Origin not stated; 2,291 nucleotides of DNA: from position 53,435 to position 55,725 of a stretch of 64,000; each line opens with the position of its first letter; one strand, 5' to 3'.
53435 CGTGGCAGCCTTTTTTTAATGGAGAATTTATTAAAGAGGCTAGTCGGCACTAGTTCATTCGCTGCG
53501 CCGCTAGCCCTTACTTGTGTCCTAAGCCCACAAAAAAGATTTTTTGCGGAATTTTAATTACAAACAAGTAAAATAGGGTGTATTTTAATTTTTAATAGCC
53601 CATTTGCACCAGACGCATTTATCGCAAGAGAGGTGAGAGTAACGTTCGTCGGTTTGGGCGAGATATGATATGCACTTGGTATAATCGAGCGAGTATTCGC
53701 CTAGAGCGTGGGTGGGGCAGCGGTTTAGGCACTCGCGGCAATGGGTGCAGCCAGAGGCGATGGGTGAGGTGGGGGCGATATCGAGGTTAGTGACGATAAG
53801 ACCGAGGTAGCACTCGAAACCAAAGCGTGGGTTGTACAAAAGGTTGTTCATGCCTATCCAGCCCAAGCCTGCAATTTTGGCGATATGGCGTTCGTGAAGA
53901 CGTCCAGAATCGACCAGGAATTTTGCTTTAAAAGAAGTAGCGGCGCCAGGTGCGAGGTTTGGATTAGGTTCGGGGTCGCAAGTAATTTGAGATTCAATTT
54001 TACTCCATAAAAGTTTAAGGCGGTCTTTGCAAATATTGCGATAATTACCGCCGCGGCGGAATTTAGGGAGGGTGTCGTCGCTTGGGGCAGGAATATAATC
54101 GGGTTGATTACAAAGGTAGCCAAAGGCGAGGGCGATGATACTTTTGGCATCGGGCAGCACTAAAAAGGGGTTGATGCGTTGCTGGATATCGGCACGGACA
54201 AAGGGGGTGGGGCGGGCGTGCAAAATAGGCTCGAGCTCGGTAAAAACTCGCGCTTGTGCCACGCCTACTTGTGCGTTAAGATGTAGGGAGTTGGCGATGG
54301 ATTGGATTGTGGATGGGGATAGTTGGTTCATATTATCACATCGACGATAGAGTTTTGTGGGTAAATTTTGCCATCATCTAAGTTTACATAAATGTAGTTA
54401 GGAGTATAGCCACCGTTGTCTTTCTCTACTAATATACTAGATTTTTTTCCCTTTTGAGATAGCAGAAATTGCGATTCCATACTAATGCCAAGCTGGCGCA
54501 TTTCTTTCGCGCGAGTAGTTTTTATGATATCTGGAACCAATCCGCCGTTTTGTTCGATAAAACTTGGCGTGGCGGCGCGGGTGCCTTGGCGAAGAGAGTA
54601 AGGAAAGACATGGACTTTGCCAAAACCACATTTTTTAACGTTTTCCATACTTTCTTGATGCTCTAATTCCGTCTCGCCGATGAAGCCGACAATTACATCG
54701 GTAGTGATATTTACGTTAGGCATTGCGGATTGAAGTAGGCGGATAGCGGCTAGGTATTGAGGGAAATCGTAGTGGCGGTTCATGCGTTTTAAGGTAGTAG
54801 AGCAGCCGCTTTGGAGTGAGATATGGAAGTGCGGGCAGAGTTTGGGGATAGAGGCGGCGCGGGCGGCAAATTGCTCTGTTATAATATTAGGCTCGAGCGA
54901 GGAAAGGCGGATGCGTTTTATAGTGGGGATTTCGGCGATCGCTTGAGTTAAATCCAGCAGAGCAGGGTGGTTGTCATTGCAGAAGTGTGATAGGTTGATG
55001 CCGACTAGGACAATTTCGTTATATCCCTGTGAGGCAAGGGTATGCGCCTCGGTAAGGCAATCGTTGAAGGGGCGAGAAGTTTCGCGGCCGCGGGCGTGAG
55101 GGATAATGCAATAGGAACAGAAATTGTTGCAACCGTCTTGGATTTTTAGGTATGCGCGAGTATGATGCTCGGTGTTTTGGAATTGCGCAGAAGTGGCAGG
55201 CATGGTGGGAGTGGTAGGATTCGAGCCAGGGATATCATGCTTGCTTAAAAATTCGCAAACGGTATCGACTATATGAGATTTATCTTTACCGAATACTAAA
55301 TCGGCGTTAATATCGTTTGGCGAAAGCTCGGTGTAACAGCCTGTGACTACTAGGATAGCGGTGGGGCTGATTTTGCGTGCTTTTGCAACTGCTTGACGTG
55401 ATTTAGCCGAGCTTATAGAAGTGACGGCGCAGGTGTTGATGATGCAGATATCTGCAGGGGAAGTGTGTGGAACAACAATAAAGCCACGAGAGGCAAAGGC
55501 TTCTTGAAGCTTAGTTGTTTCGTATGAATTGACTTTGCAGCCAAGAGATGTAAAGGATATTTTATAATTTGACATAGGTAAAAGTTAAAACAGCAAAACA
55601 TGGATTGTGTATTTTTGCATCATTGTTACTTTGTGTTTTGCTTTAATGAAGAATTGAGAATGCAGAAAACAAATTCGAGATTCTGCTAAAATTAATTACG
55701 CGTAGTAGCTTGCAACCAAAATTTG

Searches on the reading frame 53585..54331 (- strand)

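Call 21: search_protein_families(library=pfam, proteins=[window:53585-54331:-], max_evalue=0.001)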
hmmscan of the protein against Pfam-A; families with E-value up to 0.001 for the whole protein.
window:53585-54331:- (248 aa): 2 families
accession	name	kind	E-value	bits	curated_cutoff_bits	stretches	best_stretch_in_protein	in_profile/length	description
PF13484.11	Fer4_16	-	4.2e-05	24.7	30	1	195-232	2-41/66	4Fe-4S double cluster binding domain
PF08331.15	QueG_DUF1730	-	4.3e-05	23.8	25.1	1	52-116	1-66/77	Epoxyqueuosine reductase QueG, DUF1730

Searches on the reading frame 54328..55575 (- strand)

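Call 21: search_protein_families(library=pfam, proteins=[window:54328-55575:-], max_evalue=0.001)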
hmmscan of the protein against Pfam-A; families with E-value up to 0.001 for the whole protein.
window:54328-55575:- (415 aa): 2 families
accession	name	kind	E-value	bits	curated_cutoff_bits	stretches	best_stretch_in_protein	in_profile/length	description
PF00919.26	UPF0004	-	2.2e-20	72.9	27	1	5-91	1-88/98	Uncharacterized protein family UPF0004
PF04055.27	Radical_SAM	-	2.3e-20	73.9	29.5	1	144-311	2-164/166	Radical SAM superfamily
